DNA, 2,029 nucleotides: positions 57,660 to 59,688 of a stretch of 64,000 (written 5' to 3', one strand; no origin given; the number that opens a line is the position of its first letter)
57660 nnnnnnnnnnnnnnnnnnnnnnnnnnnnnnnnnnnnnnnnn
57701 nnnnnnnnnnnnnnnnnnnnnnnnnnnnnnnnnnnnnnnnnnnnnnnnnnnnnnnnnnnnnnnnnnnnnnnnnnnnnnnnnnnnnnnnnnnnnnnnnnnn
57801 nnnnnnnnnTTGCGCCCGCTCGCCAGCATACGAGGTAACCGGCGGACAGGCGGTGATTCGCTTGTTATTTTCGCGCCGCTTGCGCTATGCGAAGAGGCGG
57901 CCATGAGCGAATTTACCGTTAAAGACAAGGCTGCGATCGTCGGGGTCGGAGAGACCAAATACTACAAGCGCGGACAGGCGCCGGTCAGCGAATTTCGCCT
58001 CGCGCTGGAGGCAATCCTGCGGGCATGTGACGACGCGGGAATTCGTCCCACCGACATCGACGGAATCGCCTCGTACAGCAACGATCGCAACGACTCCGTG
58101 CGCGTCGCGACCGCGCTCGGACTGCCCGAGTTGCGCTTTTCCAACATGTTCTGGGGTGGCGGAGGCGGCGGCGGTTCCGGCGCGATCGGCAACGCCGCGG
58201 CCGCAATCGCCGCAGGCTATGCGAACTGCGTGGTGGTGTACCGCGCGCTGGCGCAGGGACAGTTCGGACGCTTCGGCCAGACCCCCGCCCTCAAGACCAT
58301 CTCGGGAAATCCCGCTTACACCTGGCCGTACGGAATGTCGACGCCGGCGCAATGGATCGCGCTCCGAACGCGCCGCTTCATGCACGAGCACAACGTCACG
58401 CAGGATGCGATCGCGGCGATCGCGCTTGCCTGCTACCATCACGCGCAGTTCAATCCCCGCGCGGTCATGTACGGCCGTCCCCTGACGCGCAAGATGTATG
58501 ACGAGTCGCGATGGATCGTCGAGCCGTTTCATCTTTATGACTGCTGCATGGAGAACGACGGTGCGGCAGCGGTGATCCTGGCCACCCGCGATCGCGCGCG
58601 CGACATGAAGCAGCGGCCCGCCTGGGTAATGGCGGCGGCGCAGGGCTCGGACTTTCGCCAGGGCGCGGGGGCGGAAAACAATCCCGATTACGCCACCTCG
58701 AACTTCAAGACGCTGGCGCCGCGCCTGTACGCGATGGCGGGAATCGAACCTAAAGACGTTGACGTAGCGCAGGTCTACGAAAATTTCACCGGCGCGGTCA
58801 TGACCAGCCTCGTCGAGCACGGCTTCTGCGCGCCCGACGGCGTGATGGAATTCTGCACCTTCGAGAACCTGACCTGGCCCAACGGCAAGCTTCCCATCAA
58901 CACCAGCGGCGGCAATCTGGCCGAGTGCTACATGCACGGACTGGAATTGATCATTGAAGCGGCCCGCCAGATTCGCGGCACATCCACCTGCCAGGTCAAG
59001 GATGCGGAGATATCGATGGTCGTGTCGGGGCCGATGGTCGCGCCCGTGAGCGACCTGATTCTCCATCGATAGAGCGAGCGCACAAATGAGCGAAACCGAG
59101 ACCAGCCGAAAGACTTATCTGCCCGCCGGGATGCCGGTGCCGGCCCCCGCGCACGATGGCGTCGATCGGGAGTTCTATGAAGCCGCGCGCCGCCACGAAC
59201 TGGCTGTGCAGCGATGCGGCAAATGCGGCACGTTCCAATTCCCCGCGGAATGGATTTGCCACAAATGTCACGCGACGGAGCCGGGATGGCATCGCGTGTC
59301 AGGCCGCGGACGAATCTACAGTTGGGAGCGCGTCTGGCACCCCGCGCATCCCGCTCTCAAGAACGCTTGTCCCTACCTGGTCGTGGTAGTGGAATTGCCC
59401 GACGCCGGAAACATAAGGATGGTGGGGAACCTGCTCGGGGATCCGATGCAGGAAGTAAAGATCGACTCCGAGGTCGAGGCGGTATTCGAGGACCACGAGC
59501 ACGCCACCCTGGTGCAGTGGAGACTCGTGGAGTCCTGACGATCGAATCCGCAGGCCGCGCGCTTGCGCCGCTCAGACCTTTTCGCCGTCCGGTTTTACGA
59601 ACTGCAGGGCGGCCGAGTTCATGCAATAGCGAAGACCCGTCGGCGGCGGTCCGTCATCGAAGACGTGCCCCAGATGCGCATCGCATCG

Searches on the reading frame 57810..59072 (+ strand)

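Call 67: search_protein_families(library=pfam, proteins=[window:57810-59072:+], max_evalue=0.001)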
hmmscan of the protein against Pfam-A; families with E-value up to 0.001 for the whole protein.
window:57810-59072:+ (420 aa): 1 family
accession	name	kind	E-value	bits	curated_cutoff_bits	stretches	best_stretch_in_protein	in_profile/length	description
PF22691.2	Thiolase_C_1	-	6.3e-29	101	28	1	289-406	10-129/144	Thiolase C-terminal domain-like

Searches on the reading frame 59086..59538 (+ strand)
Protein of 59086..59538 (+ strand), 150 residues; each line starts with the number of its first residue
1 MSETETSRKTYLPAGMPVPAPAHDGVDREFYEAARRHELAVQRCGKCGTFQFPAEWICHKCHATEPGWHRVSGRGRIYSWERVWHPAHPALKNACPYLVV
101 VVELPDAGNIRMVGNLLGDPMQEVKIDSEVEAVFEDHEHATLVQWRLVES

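Call 67: search_protein_families(library=pfam, proteins=[window:59086-59538:+], max_evalue=0.001)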
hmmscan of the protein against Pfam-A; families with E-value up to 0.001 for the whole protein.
window:59086-59538:+ (150 aa): 2 families
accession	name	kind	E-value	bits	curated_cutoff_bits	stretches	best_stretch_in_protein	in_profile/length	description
PF01796.24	OB_ChsH2_C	-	5.5e-13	49.1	27.1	1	68-135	1-65/65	ChsH2, C-terminal OB-fold domain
PF12172.15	zf-ChsH2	-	1.8e-08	34.5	23.2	1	32-65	2-35/37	ChsH2, rubredoxin-like zinc ribbon domain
